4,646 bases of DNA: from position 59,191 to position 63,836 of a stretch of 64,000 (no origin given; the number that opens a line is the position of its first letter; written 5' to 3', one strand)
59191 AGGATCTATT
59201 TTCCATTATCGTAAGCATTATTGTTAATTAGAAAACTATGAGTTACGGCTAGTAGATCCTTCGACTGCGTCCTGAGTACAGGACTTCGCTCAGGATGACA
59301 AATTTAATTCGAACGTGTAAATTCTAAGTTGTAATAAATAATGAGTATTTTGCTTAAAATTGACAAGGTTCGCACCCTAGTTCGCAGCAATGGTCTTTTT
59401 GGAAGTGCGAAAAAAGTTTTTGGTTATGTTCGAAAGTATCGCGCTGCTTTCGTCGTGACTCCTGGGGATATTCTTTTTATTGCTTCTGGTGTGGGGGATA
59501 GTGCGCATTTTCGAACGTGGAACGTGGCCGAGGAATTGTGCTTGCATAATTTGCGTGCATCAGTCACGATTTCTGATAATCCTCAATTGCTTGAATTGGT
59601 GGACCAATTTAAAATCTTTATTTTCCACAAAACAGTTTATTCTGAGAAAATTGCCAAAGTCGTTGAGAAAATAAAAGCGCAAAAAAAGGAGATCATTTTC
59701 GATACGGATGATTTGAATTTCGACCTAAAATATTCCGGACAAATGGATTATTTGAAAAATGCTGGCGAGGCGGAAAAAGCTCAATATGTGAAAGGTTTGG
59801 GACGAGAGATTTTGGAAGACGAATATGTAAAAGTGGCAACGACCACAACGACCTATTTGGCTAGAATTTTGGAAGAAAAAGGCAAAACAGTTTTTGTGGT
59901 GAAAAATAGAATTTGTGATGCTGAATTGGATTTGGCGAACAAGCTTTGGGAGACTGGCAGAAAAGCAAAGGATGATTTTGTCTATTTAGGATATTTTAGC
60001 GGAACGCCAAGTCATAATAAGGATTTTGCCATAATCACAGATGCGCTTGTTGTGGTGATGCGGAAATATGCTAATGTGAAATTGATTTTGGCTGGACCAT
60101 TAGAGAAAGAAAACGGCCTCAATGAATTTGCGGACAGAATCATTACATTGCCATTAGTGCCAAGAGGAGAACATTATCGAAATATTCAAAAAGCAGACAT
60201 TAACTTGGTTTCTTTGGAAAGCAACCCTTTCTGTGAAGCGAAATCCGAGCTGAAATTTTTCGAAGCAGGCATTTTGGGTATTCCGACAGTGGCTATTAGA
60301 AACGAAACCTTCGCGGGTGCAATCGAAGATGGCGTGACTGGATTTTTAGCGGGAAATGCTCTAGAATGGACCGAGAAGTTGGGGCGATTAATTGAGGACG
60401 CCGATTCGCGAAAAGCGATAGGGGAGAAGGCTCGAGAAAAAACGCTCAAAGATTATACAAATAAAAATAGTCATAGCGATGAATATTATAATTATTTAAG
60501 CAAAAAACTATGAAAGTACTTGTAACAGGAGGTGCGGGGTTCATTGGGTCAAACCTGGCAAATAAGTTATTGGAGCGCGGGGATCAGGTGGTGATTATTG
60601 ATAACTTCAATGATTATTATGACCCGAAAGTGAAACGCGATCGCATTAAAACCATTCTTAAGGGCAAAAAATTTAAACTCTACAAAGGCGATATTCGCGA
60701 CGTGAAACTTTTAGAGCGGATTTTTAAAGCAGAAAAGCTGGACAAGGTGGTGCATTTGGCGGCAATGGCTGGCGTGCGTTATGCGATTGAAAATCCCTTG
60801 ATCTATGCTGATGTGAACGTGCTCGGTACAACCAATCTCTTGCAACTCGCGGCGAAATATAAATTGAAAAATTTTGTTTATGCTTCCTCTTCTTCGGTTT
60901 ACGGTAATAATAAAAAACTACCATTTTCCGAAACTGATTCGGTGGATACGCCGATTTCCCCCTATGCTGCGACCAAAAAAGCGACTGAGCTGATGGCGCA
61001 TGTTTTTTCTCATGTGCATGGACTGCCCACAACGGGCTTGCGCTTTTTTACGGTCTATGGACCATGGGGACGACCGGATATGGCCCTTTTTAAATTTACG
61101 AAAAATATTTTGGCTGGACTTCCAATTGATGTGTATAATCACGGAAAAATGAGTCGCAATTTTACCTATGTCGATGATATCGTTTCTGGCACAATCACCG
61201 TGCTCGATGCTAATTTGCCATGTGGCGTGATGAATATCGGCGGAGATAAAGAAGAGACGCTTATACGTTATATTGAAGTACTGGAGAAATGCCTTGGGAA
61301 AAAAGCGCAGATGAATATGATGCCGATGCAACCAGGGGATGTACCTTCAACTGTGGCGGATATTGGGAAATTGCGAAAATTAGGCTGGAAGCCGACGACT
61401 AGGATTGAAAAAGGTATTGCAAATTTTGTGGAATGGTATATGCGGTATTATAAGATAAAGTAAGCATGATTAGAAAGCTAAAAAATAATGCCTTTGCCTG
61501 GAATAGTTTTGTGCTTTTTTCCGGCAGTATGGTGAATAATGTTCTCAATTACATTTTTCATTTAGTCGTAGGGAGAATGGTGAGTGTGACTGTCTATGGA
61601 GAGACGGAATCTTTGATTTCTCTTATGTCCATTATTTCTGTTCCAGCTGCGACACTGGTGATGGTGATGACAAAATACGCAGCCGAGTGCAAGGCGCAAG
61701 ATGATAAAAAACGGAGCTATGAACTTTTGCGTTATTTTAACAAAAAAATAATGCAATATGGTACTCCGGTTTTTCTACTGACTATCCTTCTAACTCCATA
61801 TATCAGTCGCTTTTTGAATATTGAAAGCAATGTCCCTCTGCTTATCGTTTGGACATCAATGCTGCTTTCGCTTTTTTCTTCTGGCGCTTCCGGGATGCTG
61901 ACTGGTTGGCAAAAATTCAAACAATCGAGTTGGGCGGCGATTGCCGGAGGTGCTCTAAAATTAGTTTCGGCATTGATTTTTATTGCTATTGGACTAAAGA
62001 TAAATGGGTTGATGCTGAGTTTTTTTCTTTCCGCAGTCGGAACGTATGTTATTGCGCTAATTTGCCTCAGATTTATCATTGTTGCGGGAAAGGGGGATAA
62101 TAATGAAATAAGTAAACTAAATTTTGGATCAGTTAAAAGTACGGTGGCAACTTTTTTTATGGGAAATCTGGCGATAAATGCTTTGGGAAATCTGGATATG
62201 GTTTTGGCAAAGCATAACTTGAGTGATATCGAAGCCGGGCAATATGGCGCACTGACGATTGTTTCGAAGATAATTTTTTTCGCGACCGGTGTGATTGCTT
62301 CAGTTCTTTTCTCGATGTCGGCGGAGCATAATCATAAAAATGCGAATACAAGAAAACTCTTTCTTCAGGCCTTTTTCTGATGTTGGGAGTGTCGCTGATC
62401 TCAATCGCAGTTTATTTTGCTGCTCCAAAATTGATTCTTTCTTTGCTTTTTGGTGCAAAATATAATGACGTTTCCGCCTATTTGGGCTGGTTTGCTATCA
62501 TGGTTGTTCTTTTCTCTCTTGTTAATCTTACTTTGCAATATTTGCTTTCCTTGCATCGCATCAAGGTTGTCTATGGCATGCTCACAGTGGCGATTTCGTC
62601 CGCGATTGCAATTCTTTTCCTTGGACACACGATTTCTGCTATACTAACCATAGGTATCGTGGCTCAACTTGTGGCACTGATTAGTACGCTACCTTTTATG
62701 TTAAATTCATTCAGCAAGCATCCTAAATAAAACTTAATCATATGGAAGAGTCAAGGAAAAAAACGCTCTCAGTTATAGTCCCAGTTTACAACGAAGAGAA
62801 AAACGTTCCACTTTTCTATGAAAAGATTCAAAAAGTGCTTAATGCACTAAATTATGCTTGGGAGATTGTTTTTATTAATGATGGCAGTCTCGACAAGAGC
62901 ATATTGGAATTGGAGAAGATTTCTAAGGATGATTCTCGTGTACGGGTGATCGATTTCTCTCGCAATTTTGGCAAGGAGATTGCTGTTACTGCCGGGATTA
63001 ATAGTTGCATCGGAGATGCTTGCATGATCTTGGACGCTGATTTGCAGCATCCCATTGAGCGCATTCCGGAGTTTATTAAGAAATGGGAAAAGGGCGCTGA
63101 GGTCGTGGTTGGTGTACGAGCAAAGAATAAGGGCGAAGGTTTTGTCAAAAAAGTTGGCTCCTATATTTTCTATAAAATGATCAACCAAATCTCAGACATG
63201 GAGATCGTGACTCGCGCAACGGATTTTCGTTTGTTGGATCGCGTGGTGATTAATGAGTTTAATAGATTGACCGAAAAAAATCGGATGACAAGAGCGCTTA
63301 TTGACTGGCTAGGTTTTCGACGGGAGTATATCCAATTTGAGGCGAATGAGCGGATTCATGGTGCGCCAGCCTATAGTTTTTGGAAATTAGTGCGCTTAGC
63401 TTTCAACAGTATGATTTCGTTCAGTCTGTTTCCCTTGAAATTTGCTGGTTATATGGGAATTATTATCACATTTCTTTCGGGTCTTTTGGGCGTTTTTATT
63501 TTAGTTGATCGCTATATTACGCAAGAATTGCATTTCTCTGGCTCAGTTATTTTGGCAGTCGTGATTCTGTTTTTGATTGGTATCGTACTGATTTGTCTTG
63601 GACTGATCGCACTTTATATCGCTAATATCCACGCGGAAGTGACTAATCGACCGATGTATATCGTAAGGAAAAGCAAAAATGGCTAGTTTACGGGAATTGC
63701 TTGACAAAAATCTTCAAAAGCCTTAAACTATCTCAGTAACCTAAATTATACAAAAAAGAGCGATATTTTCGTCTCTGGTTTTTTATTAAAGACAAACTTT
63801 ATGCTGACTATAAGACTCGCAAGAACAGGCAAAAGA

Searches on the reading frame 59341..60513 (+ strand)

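Call 85: search_protein_families(library=pfam, proteins=[window:59341-60513:+], max_evalue=0.0001)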
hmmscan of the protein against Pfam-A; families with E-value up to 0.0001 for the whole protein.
window:59341-60513:+ (390 aa): 3 families
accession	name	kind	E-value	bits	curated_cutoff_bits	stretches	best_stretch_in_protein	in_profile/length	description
PF13524.12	Glyco_trans_1_2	-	1.3e-09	38.5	25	1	247-376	16-137/144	Glycosyl transferase-like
PF13692.12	Glyco_trans_1_4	-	8.6e-09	36.2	27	1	219-353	6-142/142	Glycosyl transferases group 1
PF00534.26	Glycos_transf_1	-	5.3e-08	33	26.4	1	219-366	20-171/172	Glycosyl transferases group 1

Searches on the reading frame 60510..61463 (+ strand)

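Call 85: search_protein_families(library=pfam, proteins=[window:60510-61463:+], max_evalue=0.0001)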
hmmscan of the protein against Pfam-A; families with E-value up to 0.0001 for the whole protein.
window:60510-61463:+ (317 aa): 9 families
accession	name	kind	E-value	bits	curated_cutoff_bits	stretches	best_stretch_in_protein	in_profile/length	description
PF16363.11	GDP_Man_Dehyd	-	2.4e-59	201.9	27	1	4-304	1-330/332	GDP-mannose 4,6 dehydratase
PF01370.27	Epimerase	-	1.6e-57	195.1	20.9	1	3-244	1-240/240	NAD dependent epimerase/dehydratase family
PF01073.25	3Beta_HSD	-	1.4e-22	80.5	22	1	4-227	1-224/280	3-beta hydroxysteroid dehydrogenase/isomerase family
PF02719.21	Polysacc_synt_2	-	4.4e-19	69.2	20.2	1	3-223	1-208/293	Polysaccharide biosynthesis protein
PF04321.23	RmlD_sub_bind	-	3e-17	63.1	27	1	1-185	1-154/287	RmlD substrate binding domain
PF07993.18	NAD_binding_4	-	4.5e-14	52.7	20.1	1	5-190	1-212/258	Male sterility protein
PF08659.16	KR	-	8.3e-08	32.8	22.6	1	3-140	3-150/180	KR domain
PF00106.31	adh_short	-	4e-06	26.9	26.6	1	3-117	3-122/195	short chain dehydrogenase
PF13460.12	NAD_binding_10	-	8e-05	23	27.2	0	7-160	1-128/184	NAD(P)H-binding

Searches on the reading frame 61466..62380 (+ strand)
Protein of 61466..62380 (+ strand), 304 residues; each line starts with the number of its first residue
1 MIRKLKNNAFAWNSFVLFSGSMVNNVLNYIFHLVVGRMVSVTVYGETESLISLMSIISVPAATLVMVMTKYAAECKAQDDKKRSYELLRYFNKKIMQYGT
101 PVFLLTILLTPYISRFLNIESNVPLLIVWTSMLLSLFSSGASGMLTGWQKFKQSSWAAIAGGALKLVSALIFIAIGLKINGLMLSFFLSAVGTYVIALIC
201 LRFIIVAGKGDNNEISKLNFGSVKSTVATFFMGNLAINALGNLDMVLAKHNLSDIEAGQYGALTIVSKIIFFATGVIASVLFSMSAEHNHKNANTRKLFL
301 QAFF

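Call 85: search_protein_families(library=pfam, proteins=[window:61466-62380:+], max_evalue=0.0001)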
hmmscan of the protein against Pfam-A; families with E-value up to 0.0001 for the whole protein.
window:61466-62380:+ (304 aa): 1 family
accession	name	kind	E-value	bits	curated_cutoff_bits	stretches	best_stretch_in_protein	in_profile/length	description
PF01943.22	Polysacc_synt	-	5.2e-12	46.2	28.2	1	13-282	4-267/274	Polysaccharide biosynthesis protein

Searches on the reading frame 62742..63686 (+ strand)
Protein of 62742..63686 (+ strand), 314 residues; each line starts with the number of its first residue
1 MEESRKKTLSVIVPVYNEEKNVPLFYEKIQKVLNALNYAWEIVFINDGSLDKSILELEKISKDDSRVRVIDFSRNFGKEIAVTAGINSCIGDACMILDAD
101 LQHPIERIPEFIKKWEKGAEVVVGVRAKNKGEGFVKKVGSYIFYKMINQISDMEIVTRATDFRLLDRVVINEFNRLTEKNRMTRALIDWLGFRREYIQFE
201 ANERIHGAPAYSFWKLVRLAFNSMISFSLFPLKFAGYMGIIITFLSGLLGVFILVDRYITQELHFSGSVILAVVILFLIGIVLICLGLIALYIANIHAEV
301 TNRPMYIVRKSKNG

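Call 86: search_protein_families(library=pfam, proteins=[window:62742-63686:+], max_evalue=0.0001)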
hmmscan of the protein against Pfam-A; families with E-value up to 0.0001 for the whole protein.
window:62742-63686:+ (314 aa): 2 families
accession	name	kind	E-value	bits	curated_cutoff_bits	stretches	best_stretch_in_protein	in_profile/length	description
PF00535.33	Glycos_transf_2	-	1.1e-30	107.2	23.3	1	10-171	1-165/168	Glycosyl transferase family 2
PF10111.15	Glyco_tranf_2_2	-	5.4e-06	26.5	27.3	1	10-101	1-92/276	Glycosyltransferase like family 2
